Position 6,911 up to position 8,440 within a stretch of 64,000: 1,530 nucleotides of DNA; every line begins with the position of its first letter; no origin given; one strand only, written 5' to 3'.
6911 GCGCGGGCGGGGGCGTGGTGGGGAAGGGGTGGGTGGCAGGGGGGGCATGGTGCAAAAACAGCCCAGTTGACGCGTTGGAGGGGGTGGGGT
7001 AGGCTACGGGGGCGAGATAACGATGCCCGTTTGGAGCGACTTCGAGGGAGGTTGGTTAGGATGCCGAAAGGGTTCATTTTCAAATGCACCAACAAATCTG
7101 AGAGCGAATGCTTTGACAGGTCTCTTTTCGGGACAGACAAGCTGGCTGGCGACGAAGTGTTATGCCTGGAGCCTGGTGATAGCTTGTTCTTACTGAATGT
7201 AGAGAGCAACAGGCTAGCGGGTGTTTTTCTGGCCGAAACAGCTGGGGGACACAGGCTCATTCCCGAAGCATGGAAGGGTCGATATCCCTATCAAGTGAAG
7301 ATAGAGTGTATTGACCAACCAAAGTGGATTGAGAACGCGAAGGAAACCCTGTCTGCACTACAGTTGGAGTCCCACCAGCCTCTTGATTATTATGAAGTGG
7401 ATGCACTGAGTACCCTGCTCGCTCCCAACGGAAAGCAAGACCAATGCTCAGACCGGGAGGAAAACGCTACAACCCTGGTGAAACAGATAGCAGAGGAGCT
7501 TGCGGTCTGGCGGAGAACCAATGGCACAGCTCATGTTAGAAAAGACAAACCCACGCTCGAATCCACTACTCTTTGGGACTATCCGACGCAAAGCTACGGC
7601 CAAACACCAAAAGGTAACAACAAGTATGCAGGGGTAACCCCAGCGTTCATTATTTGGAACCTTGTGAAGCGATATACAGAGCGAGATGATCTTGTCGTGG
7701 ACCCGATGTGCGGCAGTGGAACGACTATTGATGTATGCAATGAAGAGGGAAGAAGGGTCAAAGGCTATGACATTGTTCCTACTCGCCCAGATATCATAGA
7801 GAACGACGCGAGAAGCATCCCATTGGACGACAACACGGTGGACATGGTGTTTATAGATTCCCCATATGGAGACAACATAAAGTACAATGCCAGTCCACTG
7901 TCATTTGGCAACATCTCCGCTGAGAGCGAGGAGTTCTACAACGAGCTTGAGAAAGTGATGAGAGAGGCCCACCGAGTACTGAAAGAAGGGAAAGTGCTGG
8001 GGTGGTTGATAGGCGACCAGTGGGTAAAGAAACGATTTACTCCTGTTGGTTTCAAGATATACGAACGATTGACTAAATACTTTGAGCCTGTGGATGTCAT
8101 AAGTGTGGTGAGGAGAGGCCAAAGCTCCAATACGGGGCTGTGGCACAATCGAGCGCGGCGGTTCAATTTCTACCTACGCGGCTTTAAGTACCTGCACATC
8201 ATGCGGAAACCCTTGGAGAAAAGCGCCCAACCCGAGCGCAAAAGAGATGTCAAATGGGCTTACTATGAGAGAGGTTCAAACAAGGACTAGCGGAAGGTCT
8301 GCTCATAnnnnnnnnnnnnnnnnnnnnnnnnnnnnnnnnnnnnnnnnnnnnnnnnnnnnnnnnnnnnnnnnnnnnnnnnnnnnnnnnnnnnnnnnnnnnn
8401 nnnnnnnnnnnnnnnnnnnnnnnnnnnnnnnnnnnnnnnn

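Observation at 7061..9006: DCD/PUA-like reader domain fused to a DNA-type methyltransferase, paired with a PD-(D/E)XK-like nuclease in a low-GC island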

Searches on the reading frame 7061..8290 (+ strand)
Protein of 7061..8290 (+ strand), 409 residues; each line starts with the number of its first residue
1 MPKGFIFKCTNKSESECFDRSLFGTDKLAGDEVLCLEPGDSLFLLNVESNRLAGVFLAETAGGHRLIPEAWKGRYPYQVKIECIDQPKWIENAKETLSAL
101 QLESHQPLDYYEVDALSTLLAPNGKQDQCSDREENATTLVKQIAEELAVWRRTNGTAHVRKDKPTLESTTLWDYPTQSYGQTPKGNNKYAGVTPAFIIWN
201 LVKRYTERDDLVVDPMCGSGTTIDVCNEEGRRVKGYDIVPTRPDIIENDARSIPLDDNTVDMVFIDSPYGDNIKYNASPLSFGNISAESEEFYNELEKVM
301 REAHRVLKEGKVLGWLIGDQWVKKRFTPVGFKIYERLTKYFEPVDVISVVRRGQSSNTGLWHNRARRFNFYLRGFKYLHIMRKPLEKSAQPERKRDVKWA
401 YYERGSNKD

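Call 3: search_protein_families(library=pfam, proteins=[window:7061-8290:+], max_evalue=1)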
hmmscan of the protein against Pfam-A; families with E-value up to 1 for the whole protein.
window:7061-8290:+ (409 aa): 6 families
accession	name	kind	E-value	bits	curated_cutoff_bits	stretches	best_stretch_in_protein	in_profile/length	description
PF01555.25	N6_N4_Mtase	-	9.9e-22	78.4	26.7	2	154-246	132-219/221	DNA methylase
PF10539.14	Dev_Cell_Death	-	6.8e-17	61.9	27.8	1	4-89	2-90/126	Development and cell death domain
PF05148.21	Methyltransf_8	-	2e-06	28.3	27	1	206-272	70-136/219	Hypothetical methyltransferase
PF08241.18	Methyltransf_11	-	2.8e-06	28.3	21.2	2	217-265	5-66/95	Methyltransferase domain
PF01170.24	UPF0020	-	2.2e-05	24.7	22.3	2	207-221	27-41/197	RMKL-like, methyltransferase domain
PF13649.12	Methyltransf_25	-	0.0025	18.9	27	1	212-310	1-96/97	Methyltransferase domain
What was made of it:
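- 7061..8290 (+): Methyltransferase gene (409 aa): DCD domain, variable linker, then a circularly permuted N6/N4 DNA amino-methyltransferase core. Pfam PF10539 plus PF01555 (call 3).
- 7556..8290 (+): Methyltransferase core, aa 166-409. It has an invariant N-terminal loop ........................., motif I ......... (aa 214-222) and motif IV DSPY (aa 266-269). The motif order I before IV is permuted relative to beta-class enzymes. Pfam finds two stretches in swapped order (call 3).
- On DCD / Dev_Cell_Death domain (PF10539), PUA-like fold: 61.9 bits against 27.8, E 6.8e-17 (call 3).
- On Beta-class N6/N4 DNA amino-methyltransferases (PF01555): 78.4 bits (call 3).
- On RNA m2G methyltransferases (Trm11 / UPF0020 / TIGR01177): PF01170 matches only aa 207-221 (call 3).
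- Checked: Pfam (call 3) gives PF10539 Dev_Cell_Death at 61.9 bits (cut-off 27.8, E 6.8e-17, aa 4-89).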

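Call 4: search_protein_families(library=ncbifam, proteins=[window:7061-8290:+], max_evalue=1)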
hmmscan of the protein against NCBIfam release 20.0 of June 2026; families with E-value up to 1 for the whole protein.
window:7061-8290:+ (409 aa): 9 families
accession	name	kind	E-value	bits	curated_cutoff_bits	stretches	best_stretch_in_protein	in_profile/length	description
NF008572.0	PRK11524.1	equivalog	8.1e-07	28.4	292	2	255-309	29-78/294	adenine-specific DNA-methyltransferase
TIGR01177.1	TIGR01177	hypoth_equivalog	9.5e-07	28.4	316.55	1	245-340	234-318/330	TIGR01177 family methyltransferase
NF050803.1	DnaMtaseCcrMCaul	equivalog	9.3e-05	21.5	830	1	185-235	182-232/350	adenine-specific DNA-methyltransferase CcrM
NF045667.1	MTase_DVU1556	equivalog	0.00028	20.4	155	1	208-265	22-90/213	DVU_1556 family methyltransferase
NF010253.0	PRK13699.1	subfamily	0.0003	20.5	244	1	161-239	120-194/226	DNA methyltransferase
NF040721.1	Trm14_Arch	equivalog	0.001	18.2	280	1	208-222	191-205/370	tRNA (guanine(6)-N2)-methyltransferase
TIGR01934.1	MenG_MenH_UbiE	subfamily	0.029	13.7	158.35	1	208-314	39-140/223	ubiquinone/menaquinone biosynthesis methyltransferase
NF043040.1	corrin_prot_MT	hypoth_equivalog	0.059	12.8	180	1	201-257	34-90/216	corrinoid protein-associated methyltransferase CpaM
NF040850.1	Trm14_Thcoccales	equivalog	0.22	10.4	480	0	206-222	214-231/365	tRNA (guanine(6)-N2)-methyltransferase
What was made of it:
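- On RNA m2G methyltransferases (Trm11 / UPF0020 / TIGR01177): TIGR01177 scores 28 bits against 316 (call 4).
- There are weak PF01170 and TIGR01177 hits (calls 3, 4). PF01170 matches only a 15-residue stretch around motif I. TIGR01177 scores 28 bits against a cut-off of 316 (calls 3, 4).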

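Call 5: search_protein_families(library=padloc, proteins=[window:7061-8290:+], max_evalue=1)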
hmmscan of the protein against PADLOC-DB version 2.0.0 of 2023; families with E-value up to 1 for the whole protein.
window:7061-8290:+ (409 aa): 55 families (the best 25 are shown)
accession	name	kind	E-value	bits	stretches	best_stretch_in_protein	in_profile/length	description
PDLC03353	MTase_II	-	2.7e-20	71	2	154-246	158-246/260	Type II methyltransferase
PDLC03351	MTase_II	-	7.9e-19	66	2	259-383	220-347/348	Type II methyltransferase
PDLC03376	MTase_II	-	1.3e-18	65.8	2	247-383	113-249/249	Type II methyltransferase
PDLC03371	MTase_II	-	7.7e-12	43.3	2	162-239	166-241/260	Type II methyltransferase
PDLC03387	MTase_II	-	1.8e-11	41.7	2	191-239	216-264/289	Type II methyltransferase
PDLC03239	MTase_II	-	2.2e-11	41.2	2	184-240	66-124/442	Type II methyltransferase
PDLC03299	MTase_II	-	2.1e-10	38.6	2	170-239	179-246/296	Type II methyltransferase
PDLC04134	mad2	-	2.2e-10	38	1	200-349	282-425/492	mads_2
PDLC03339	MTase_II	-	2.4e-10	37.7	2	183-240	204-261/399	Type II methyltransferase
PDLC03350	MTase_II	-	4.4e-10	37.5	2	194-248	239-293/312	Type II methyltransferase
PDLC03246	MTase_II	-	6e-09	33.5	2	173-239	288-355/376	Type II methyltransferase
PDLC03259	MTase_II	-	7.9e-09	32.8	2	244-326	5-86/423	Type II methyltransferase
PDLC03319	MTase_II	-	8e-08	29.5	1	242-276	274-308/503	Type II methyltransferase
PDLC03714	oMTase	-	4.2e-07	27.6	2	256-332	20-82/279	orphan methyltransferase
PDLC03228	MTase_II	-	5.8e-07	27.6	1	184-241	139-196/227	Type II methyltransferase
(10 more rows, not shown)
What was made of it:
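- Pfam and PADLOC type II methylase hits (calls 3, 5).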

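Call 9: find_homologous_proteins(query=window:7061-8290:+)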
Query window:7061-8290:+ (409 aa): 3590 proteins with E <= 0.001 among 7485 candidates; the best 120 are listed.
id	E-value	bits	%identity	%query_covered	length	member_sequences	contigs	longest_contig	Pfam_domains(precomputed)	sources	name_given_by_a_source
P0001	6.5e-284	959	100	100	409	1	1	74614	PF10539.15,PF01170.25,PF05148.22,PF08241.19,PF01555.25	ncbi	ncbi:MAG: DNA methyltransferase [Chloroflexota bacterium]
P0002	6.0e-231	785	83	99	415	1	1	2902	PF10539.15,PF13649.13,PF01170.25,PF05148.22,PF08241.19,PF01555.25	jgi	jgi:DNA modification methylase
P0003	1.2e-208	711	75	99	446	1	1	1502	PF10539.15,PF13649.13,PF01170.25,PF05148.22,PF08241.19,PF01555.25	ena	-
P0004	1.3e-197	675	81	88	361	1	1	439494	PF10539.15,PF05148.22,PF08241.19,PF01555.25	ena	-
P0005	2.4e-192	657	71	99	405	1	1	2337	PF10539.15,PF13649.13,PF01170.25,PF05148.22,PF08241.19,PF01555.25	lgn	-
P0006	1.3e-190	652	71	98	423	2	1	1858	PF10539.15,PF13649.13,PF01170.25,PF05148.22,PF08241.19,PF01555.25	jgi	-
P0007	9.5e-185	632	69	99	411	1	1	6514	PF10539.15,PF05148.22,PF08241.19,PF01555.25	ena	-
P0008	1.9e-181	621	67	99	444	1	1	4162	PF10539.15,PF01170.25,PF05148.22,PF08241.19,PF01555.25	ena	-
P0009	9.4e-180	616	67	99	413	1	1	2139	PF10539.15,PF01170.25,PF05148.22,PF08241.19,PF01555.25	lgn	-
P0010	2.8e-176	604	66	100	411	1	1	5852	PF10539.15,PF01170.25,PF05148.22,PF08241.19,PF01555.25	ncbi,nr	ncbi:MAG: DNA methyltransferase [Dehalococcoidia bacterium]|nr:DNA methyltransferase [Dehalococcoidi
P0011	6.1e-176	603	65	99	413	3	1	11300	PF10539.15,PF01170.25,PF08241.19,PF01555.25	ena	-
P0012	2.0e-175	602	66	100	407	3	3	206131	PF10539.15,PF01170.25,PF05148.22,PF08241.19,PF01555.25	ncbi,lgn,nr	ncbi:MAG: methyltransferase domain-containing protein [Chloroflexi bacterium]|nr:methyltransferase d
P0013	7.3e-175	600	65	100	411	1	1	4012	PF10539.15,PF01170.25,PF05148.22,PF08241.19,PF01555.25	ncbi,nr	ncbi:MAG: DNA methyltransferase [Dehalococcoidia bacterium]|nr:DNA methyltransferase [Dehalococcoidi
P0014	4.9e-174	597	64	99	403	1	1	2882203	PF10539.15,PF01170.25,PF05148.22,PF08241.19,PF01555.25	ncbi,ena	-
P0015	3.9e-173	594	64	99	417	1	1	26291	PF10539.15,PF01170.25,PF08241.19,PF01555.25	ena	-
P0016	2.4e-172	591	64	100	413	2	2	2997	PF10539.15,PF13649.13,PF01170.25,PF08241.19,PF01555.25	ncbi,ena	-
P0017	3.0e-171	588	65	99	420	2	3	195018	PF10539.15,PF01170.25,PF05148.22,PF08241.19,PF01555.25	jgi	-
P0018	7.7e-171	587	65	98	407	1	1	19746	PF10539.15,PF01170.25,PF08241.19,PF01555.25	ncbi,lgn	-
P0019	1.2e-170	586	64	99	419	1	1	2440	PF10539.15,PF05148.22,PF08241.19,PF01555.25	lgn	-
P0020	4.5e-164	564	62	99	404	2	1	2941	PF10539.15,PF01170.25,PF08241.19,PF01555.25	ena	-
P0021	7.6e-164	564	62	99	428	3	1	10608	PF10539.15,PF01170.25,PF08241.19,PF01555.25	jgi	-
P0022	4.1e-163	561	61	99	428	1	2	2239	PF10539.15,PF01170.25,PF08241.19,PF01555.25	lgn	-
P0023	5.7e-163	561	61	98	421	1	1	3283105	PF10539.15,PF01170.25,PF08241.19,PF01555.25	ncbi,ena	-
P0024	4.2e-161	554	61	99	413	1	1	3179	PF10539.15,PF08241.19,PF01555.25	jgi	-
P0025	8.8e-161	553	62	99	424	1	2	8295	PF10539.15,PF01170.25,PF05148.22,PF08241.19,PF01555.25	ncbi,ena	-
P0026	1.1e-160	553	60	100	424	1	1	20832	PF10539.15,PF01170.25,PF05148.22,PF01555.25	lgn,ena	-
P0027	3.1e-160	552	58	100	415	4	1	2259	PF10539.15,PF05148.22,PF08241.19,PF01555.25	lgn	-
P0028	1.3e-159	550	60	98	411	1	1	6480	PF10539.15,PF05148.22,PF08241.19,PF01555.25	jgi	jgi:DNA modification methylase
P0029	3.2e-159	548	59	99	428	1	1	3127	PF10539.15,PF13649.13,PF08241.19,PF01555.25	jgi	-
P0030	4.9e-159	548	60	99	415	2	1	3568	PF10539.15,PF08241.19,PF01555.25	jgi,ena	-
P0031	8.7e-159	547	58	100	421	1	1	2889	PF10539.15,PF08241.19,PF01555.25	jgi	-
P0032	1.6e-158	546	60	98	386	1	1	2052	PF10539.15,PF08241.19,PF01555.25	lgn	-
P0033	6.6e-158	544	59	99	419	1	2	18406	PF10539.15,PF08241.19,PF01555.25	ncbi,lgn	ncbi:MAG: DNA methyltransferase [Candidatus Bathyarchaeia archaeon]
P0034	9.1e-158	543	57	100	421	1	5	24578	PF10539.15,PF08241.19,PF01555.25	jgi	jgi:DNA modification methylase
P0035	9.1e-158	543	60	99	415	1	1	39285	PF10539.15,PF08241.19,PF01555.25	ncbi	-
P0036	9.4e-158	543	59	99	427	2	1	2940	PF10539.15,PF01170.25,PF08241.19,PF01555.25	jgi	-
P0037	9.5e-158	543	61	98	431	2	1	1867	PF10539.15,PF08241.19,PF01555.25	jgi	jgi:DNA modification methylase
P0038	1.1e-157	543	60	99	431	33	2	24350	PF10539.15,PF08241.19,PF01555.25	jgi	jgi:SAM-dependent methyltransferase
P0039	1.3e-157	543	58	99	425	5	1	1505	PF10539.15,PF08241.19,PF01555.25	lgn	-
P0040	1.4e-157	543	58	100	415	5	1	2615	PF10539.15,PF05148.22,PF08241.19,PF01555.25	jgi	jgi:DNA modification methylase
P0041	5.7e-157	541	60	99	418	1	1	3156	PF10539.15,PF08241.19,PF01555.25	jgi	-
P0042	7.2e-157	541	58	99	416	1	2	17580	PF10539.15,PF08241.19,PF01555.25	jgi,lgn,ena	-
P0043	7.5e-157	540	60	99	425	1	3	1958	PF10539.15,PF08241.19,PF01555.25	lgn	-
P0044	1.1e-156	540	59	99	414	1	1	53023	PF10539.15,PF01555.25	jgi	-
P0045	1.2e-156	540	58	99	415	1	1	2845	PF10539.15,PF05148.22,PF08241.19,PF01555.25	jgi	jgi:DNA modification methylase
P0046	1.4e-156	540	60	98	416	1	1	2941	PF10539.15,PF08241.19,PF01555.25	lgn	-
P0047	2.4e-156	539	59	98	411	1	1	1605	PF10539.15,PF01170.25,PF05148.22,PF01555.25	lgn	-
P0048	4.9e-156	538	58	99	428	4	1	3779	PF10539.15,PF01170.25,PF08241.19,PF01555.25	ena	-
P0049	8.7e-156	537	58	99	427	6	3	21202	PF10539.15,PF01170.25,PF08241.19,PF01555.25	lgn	-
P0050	9.1e-156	537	60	99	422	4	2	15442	PF10539.15,PF01170.25,PF08241.19,PF01555.25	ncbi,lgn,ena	-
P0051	9.2e-156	537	59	99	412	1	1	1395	PF10539.15,PF13649.13,PF01170.25,PF05148.22,PF08241.19,PF01555.25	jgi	jgi:DNA modification methylase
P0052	2.1e-155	536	58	99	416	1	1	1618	PF10539.15,PF01170.25,PF08241.19,PF01555.25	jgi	-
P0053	2.9e-155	535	59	98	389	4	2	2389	PF10539.15,PF01170.25,PF08241.19,PF01555.25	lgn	-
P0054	3.2e-155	535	59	99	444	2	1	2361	PF10539.15,PF05148.22,PF08241.19,PF01555.25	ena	-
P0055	3.7e-155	535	59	98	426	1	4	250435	PF10539.15,PF05148.22,PF08241.19,PF01555.25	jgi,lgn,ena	jgi:DNA modification methylase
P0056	4.8e-155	535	58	100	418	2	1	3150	PF10539.15,PF13649.13,PF01170.25,PF08241.19,PF01555.25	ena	-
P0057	5.0e-155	534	59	99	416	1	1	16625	PF10539.15,PF01170.25,PF05148.22,PF08241.19,PF01555.25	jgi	jgi:DNA modification methylase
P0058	9.1e-155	534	58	99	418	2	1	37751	PF10539.15,PF05148.22,PF08241.19,PF01555.25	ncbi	-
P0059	1.0e-154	533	60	98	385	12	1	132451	PF10539.15,PF13649.13,PF01170.25,PF08241.19,PF01555.25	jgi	jgi:DNA modification methylase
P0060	1.0e-154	533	59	99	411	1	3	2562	PF10539.15,PF13649.13,PF01170.25,PF05148.22,PF08241.19,PF01555.25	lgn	-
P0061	1.7e-154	533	57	98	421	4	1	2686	PF10539.15,PF01170.25,PF08241.19,PF01555.25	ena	-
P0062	1.9e-154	533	57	99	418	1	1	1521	PF10539.15,PF01170.25,PF05148.22,PF08241.19,PF01555.25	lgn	-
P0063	2.1e-154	532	59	99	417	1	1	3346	PF10539.15,PF01170.25,PF08241.19,PF01555.25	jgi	jgi:DNA modification methylase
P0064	2.4e-154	532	59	99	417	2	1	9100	PF10539.15,PF01170.25,PF05148.22,PF08241.19,PF01555.25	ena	-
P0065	3.8e-154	532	60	99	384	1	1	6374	PF10539.15,PF01170.25,PF05148.22,PF08241.19,PF01555.25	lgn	-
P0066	4.5e-154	531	60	98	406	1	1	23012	PF10539.15,PF08241.19,PF01555.25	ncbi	-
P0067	4.9e-154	531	60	98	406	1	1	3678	PF10539.15,PF08241.19,PF01555.25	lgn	-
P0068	5.0e-154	531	57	99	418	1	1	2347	PF10539.15,PF01170.25,PF05148.22,PF08241.19,PF01555.25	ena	-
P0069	5.4e-154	531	58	98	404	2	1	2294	PF10539.15,PF01170.25,PF05148.22,PF08241.19,PF01555.25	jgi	-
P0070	5.8e-154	531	60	98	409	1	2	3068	PF10539.15,PF13649.13,PF01170.25,PF08241.19,PF01555.25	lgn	-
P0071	7.8e-154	531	58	98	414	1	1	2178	PF10539.15,PF01170.25,PF05148.22,PF08241.19,PF01555.25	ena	-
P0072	8.2e-154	530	57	98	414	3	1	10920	PF10539.15,PF05148.22,PF08241.19,PF01555.25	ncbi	-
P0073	9.4e-154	530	59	99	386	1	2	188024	PF10539.15,PF01170.25,PF08241.19,PF01555.25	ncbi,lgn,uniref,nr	ncbi:DNA methyltransferase [Thermodesulfovibrio yellowstonii]|uniref:DNA methyltransferase n=1 Tax=T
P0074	1.0e-153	530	57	99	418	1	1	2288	PF10539.15,PF01170.25,PF05148.22,PF08241.19,PF01555.25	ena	-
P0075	1.0e-153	530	57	99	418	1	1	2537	PF10539.15,PF01170.25,PF05148.22,PF08241.19,PF01555.25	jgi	-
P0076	1.1e-153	530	58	99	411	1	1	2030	PF10539.15,PF01170.25,PF05148.22,PF08241.19,PF01555.25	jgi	jgi:DNA modification methylase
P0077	1.2e-153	530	56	99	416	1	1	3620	PF10539.15,PF01555.25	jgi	jgi:DNA modification methylase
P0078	1.4e-153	530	57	99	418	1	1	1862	PF10539.15,PF01170.25,PF05148.22,PF08241.19,PF01555.25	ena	-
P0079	1.5e-153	530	58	99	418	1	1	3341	PF10539.15,PF01170.25,PF08241.19,PF01555.25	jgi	jgi:DNA modification methylase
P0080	1.9e-153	529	58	99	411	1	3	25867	PF10539.15,PF01170.25,PF05148.22,PF08241.19,PF01555.25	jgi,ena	jgi:DNA modification methylase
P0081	2.4e-153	529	59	99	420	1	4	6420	PF10539.15,PF13649.13,PF01170.25,PF08241.19,PF01555.25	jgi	jgi:DNA modification methylase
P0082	2.5e-153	529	60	99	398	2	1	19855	PF10539.15,PF08241.19,PF01555.25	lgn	-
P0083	3.0e-153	529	59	99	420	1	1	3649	PF10539.15,PF13649.13,PF01170.25,PF08241.19,PF01555.25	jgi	jgi:DNA modification methylase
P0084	3.2e-153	529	58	98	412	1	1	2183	PF10539.15,PF01170.25,PF05148.22,PF08241.19,PF01555.25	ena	-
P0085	3.2e-153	529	58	99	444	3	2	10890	PF10539.15,PF05148.22,PF08241.19,PF01555.25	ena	-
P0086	3.4e-153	528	57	99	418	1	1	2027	PF10539.15,PF01170.25,PF05148.22,PF08241.19,PF01555.25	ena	-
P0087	3.5e-153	528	57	99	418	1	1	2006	PF10539.15,PF01170.25,PF05148.22,PF08241.19,PF01555.25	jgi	-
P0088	3.7e-153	528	58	98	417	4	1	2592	PF10539.15,PF01170.25,PF08241.19,PF01555.25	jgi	-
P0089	3.9e-153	528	58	99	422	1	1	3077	PF10539.15,PF13649.13,PF01170.25,PF08241.19,PF01555.25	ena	-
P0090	7.2e-153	527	57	99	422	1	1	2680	PF10539.15,PF01170.25,PF08241.19,PF01555.25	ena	-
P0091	7.7e-153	527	58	99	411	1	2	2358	PF10539.15,PF01170.25,PF05148.22,PF08241.19,PF01555.25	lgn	-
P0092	7.9e-153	527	58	99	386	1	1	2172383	PF10539.15,PF01170.25,PF08241.19,PF01555.25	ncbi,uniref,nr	ncbi:DNA methyltransferase [Thermodesulfovibrio yellowstonii]|uniref:site-specific DNA-methyltransfe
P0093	9.1e-153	527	58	99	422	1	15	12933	PF10539.15,PF13649.13,PF01170.25,PF08241.19,PF01555.25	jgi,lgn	-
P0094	1.0e-152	527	58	99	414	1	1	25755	PF10539.15,PF08241.19,PF01555.25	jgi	-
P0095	1.1e-152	527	58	98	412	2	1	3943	PF10539.15,PF01170.25,PF05148.22,PF08241.19,PF01555.25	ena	-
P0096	1.1e-152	527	58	99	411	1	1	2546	PF10539.15,PF01170.25,PF05148.22,PF08241.19,PF01555.25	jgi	-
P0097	1.2e-152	527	58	99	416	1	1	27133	PF10539.15,PF01170.25,PF08241.19,PF01555.25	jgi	-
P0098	1.2e-152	527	58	99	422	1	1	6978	PF10539.15,PF13649.13,PF01170.25,PF08241.19,PF01555.25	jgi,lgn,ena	-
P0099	1.3e-152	527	58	99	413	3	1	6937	PF10539.15,PF05148.22,PF01555.25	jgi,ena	-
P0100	1.4e-152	526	59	98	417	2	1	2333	PF10539.15,PF01555.25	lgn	-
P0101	1.4e-152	526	59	99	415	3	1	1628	PF10539.15,PF08241.19,PF01555.25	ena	-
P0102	1.5e-152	526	58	99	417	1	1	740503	PF10539.15,PF01170.25,PF08241.19,PF01555.25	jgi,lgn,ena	jgi:DNA modification methylase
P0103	1.7e-152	526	58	99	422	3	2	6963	PF10539.15,PF13649.13,PF01170.25,PF08241.19,PF01555.25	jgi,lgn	-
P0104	1.8e-152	526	58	99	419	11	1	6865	PF10539.15,PF01170.25,PF08241.19,PF01555.25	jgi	jgi:DNA modification methylase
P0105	1.9e-152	526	57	99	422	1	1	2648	PF10539.15,PF01170.25,PF08241.19,PF01555.25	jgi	jgi:DNA modification methylase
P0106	2.0e-152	526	60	95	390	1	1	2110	PF10539.15,PF13649.13,PF01170.25,PF08241.19,PF01555.25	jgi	jgi:DNA modification methylase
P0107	2.1e-152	526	58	98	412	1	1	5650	PF10539.15,PF01170.25,PF05148.22,PF08241.19,PF01555.25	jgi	-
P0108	2.1e-152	526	58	98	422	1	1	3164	PF10539.15,PF13649.13,PF01170.25,PF08241.19,PF01555.25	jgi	-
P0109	2.2e-152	526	58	98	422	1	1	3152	PF10539.15,PF13649.13,PF01170.25,PF08241.19,PF01555.25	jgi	-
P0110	2.2e-152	526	58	99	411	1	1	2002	PF10539.15,PF05148.22,PF01555.25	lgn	-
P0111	2.3e-152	526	58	99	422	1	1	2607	PF10539.15,PF13649.13,PF01170.25,PF08241.19,PF01555.25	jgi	-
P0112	2.3e-152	526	57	99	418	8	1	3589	PF10539.15,PF08241.19,PF01555.25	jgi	-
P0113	2.4e-152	526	58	98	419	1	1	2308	PF10539.15,PF13649.13,PF08241.19,PF01555.25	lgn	-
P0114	3.8e-152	525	57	99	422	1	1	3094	PF10539.15,PF08241.19,PF01555.25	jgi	-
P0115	3.8e-152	525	59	99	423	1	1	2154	PF10539.15,PF01555.25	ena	-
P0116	3.9e-152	525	59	98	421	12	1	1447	PF10539.15,PF13649.13,PF01170.25,PF08241.19,PF01555.25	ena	-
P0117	3.9e-152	525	57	99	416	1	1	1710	PF10539.15,PF08241.19,PF01555.25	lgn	-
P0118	4.0e-152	525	57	99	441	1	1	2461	PF10539.15,PF05148.22,PF08241.19,PF01555.25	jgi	jgi:DNA modification methylase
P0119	4.3e-152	525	57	98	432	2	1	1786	PF10539.15,PF01170.25,PF05148.22,PF08241.19,PF01555.25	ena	-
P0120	5.6e-152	524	59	98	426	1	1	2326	PF10539.15,PF05148.22,PF08241.19,PF01555.25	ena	-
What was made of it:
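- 7061..8290 (+): The exact protein is P0001 in NCBI, named 'DNA methyltransferase [Chloroflexota bacterium]' (call 9).
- On DCD / Dev_Cell_Death domain (PF10539), PUA-like fold: All 120 best homologues also carry PF10539 (call 9).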
